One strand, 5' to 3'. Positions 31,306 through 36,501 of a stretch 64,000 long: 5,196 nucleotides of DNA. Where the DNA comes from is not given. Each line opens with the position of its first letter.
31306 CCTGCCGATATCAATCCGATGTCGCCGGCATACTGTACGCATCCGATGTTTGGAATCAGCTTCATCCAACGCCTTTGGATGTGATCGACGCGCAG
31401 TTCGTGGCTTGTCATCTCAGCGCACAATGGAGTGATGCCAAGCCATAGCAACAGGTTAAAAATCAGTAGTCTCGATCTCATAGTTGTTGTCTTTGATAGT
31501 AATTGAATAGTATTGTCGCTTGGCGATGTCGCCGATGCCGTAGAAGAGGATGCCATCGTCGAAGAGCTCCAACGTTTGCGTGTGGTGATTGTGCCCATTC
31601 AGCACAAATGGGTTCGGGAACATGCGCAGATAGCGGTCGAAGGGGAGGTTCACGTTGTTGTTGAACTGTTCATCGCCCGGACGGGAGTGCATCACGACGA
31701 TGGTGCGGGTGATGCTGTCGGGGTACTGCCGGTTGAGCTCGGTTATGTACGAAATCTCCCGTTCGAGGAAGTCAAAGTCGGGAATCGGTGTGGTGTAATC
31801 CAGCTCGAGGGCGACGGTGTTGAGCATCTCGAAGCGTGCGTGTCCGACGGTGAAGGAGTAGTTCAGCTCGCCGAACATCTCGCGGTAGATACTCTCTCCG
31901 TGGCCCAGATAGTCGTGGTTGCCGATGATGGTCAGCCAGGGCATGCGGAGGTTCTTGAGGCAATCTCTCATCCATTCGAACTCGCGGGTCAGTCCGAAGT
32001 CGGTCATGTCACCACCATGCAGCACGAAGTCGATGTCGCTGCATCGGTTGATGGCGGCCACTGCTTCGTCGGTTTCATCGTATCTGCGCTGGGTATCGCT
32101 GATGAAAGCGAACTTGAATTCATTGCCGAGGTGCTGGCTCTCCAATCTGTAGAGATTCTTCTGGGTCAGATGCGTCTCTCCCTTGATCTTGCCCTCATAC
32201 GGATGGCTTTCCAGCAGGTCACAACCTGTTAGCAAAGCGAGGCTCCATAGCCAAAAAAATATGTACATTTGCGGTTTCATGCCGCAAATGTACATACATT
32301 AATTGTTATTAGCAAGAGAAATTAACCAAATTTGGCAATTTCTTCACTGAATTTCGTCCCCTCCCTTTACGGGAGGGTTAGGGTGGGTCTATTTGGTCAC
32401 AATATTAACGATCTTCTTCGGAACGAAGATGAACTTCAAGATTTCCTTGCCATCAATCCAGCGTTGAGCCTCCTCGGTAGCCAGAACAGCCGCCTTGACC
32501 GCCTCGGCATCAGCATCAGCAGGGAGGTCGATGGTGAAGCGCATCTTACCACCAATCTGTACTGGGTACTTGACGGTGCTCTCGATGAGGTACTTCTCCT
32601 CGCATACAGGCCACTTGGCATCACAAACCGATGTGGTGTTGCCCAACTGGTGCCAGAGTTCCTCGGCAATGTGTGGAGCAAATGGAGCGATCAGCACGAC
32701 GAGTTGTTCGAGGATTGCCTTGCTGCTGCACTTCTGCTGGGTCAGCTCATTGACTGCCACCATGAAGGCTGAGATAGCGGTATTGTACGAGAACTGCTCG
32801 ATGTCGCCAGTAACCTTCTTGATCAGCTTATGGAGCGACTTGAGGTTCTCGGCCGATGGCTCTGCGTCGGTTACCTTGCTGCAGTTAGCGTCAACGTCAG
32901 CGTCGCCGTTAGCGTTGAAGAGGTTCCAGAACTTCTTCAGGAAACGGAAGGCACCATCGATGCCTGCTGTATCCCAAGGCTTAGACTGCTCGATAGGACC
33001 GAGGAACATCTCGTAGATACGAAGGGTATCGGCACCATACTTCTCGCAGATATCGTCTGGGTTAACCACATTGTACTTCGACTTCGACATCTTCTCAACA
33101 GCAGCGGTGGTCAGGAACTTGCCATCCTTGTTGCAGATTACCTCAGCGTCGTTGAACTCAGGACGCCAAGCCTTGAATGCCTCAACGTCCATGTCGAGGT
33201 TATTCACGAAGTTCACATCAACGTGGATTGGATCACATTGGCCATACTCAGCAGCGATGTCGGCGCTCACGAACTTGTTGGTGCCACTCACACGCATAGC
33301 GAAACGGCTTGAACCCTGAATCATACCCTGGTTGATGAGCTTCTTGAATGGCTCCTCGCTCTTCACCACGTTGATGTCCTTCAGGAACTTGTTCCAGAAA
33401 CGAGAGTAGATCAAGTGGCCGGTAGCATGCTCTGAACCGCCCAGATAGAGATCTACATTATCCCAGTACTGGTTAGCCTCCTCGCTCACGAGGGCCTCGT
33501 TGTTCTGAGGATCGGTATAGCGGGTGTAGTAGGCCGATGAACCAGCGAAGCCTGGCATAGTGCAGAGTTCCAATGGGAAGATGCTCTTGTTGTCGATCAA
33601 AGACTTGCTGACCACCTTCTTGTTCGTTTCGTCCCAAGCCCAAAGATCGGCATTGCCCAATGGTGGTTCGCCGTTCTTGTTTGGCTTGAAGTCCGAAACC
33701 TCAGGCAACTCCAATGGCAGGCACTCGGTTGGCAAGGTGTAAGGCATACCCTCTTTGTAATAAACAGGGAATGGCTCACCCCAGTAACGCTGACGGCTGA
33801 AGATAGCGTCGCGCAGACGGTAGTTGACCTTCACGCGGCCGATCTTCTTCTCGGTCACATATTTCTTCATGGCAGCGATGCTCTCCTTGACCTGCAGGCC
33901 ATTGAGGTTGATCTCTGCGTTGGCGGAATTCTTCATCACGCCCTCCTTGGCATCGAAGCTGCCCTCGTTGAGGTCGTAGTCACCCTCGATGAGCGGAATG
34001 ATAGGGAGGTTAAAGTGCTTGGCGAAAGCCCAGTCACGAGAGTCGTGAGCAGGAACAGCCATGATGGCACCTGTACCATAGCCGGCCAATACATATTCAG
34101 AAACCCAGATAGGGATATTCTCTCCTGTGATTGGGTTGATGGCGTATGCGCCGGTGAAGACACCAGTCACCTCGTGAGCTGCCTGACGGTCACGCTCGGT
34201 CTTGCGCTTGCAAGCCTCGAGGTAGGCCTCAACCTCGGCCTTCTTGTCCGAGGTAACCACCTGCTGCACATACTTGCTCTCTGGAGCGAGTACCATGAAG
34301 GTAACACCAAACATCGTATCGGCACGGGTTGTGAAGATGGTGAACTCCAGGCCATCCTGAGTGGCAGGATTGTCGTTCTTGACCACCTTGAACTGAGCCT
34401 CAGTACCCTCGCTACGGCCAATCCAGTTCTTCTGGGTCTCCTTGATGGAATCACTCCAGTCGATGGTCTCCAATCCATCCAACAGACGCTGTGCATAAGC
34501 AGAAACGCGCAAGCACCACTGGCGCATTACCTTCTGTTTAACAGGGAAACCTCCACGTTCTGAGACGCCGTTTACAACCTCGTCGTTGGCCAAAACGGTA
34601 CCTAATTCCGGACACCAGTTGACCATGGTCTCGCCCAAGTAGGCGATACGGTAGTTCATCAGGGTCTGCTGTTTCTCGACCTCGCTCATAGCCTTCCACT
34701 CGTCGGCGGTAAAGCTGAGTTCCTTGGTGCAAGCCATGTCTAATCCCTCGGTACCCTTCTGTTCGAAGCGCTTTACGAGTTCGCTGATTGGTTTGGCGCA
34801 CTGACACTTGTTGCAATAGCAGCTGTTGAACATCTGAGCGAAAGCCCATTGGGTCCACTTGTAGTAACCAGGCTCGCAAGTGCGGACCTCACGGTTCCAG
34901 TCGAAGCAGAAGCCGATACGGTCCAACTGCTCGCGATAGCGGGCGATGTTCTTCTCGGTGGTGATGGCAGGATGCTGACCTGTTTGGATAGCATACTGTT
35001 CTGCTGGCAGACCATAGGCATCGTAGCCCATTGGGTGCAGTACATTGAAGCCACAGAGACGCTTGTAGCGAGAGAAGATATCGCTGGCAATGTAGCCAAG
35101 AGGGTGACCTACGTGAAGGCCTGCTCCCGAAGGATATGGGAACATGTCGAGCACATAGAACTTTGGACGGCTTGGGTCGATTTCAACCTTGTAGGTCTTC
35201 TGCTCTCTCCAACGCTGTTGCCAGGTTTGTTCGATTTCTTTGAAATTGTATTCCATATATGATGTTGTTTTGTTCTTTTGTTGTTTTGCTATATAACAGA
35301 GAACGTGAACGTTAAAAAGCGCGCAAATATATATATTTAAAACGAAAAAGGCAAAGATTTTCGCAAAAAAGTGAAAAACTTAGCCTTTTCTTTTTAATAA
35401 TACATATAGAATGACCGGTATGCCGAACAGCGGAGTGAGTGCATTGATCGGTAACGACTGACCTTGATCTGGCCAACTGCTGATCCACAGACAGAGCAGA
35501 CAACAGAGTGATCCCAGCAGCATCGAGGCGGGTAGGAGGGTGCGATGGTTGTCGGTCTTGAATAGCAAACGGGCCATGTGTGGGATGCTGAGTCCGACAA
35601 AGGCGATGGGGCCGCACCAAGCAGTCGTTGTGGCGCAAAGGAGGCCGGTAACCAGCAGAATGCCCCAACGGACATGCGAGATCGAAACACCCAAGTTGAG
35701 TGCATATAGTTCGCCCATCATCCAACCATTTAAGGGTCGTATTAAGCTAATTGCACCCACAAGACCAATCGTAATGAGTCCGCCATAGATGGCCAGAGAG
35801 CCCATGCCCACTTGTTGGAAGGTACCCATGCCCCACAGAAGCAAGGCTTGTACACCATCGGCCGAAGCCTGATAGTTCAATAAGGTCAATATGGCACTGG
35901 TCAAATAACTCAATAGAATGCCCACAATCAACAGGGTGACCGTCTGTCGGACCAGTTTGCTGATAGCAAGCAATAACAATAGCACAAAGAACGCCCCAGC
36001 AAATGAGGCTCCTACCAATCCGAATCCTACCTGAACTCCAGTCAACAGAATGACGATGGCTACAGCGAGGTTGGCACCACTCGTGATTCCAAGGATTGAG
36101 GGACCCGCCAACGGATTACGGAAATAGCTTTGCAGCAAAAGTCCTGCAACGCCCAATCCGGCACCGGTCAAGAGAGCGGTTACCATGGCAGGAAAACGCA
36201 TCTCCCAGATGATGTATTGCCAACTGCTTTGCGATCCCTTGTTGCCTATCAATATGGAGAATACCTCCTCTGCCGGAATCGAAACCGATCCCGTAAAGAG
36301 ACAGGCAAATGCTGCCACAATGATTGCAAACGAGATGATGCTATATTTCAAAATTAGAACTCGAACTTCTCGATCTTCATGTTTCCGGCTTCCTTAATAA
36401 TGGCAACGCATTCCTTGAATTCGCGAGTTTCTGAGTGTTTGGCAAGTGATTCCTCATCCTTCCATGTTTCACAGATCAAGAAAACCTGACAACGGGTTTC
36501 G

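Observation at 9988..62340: Family of at least 18 GC-rich palindromic mosaic elements (GACCC terminus, C-tracts, C/G hairpin) scattered through the window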

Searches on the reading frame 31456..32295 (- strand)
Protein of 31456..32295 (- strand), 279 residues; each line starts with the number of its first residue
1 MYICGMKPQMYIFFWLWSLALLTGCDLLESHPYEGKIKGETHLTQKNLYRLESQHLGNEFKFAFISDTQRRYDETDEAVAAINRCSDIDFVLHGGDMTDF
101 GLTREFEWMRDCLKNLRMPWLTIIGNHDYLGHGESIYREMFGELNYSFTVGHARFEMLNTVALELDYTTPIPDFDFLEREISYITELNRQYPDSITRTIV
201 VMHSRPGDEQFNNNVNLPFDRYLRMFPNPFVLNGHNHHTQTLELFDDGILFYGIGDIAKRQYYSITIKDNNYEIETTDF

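Call 60: search_protein_families(library=pfam, proteins=[window:31456-32295:-], max_evalue=0.00001)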
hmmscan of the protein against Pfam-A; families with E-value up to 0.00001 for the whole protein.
window:31456-32295:- (279 aa): 2 families
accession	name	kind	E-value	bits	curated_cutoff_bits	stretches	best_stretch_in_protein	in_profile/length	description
PF00149.33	Metallophos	-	2.1e-13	51.6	21.5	1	60-237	1-189/191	Calcineurin-like phosphoesterase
PF12850.12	Metallophos_2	-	9.6e-07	29.4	27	1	61-242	2-122/154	Calcineurin-like phosphoesterase superfamily domain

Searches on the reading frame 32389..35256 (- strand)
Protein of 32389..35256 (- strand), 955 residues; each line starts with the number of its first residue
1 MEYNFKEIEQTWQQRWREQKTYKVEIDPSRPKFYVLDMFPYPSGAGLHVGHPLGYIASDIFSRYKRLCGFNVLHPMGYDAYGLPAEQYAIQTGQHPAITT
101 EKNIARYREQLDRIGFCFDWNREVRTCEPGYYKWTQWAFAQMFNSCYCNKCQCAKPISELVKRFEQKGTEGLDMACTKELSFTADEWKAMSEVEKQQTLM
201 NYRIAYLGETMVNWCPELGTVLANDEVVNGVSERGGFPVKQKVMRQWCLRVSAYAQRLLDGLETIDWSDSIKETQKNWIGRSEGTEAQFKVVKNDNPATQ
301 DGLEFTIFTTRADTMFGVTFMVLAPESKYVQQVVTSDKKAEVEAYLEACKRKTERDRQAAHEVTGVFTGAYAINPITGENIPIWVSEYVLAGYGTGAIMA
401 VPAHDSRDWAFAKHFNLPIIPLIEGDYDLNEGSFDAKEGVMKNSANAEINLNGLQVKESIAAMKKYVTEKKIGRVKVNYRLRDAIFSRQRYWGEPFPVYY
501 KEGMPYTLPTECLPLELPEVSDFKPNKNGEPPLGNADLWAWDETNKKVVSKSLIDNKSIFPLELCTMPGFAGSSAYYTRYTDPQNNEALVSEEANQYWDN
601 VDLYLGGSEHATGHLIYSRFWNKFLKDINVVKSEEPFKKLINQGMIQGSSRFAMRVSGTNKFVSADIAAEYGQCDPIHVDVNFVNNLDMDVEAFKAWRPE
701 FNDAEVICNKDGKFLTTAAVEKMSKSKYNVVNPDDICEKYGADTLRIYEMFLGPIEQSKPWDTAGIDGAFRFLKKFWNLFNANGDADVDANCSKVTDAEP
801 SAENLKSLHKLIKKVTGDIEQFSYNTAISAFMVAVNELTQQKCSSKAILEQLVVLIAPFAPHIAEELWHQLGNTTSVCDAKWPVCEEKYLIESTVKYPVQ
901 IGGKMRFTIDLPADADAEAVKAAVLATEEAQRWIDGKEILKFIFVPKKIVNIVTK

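Call 61: search_protein_families(library=pfam, proteins=[window:32389-35256:-], max_evalue=0.00001)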
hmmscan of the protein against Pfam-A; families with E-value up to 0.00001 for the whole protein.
window:32389-35256:- (955 aa): 4 families
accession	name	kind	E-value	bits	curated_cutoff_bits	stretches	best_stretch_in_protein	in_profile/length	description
PF13603.12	tRNA-synt_1_2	-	9.3e-57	191.9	25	1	276-466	1-183/185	Leucyl-tRNA synthetase, editing domain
PF00133.28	tRNA-synt_1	-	1.6e-33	116.5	22.7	1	12-145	2-153/414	tRNA synthetases class I (I, L, M and V)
PF08264.19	Anticodon_1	-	1.2e-21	77.6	25.1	1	805-919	5-146/148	Anticodon-binding domain of tRNA ligase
PF09334.17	tRNA-synt_1g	-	2.5e-19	69.7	20.1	1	38-163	6-128/391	tRNA synthetases class I (M)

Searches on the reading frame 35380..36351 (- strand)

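Call 61: search_protein_families(library=pfam, proteins=[window:35380-36351:-], max_evalue=0.00001)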
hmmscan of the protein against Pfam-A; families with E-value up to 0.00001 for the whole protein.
window:35380-36351:- (323 aa): 1 family
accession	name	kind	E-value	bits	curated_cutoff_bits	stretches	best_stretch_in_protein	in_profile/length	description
PF01032.23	FecCD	-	1.1e-73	248.4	26.5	1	10-320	2-311/311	FecCD transport family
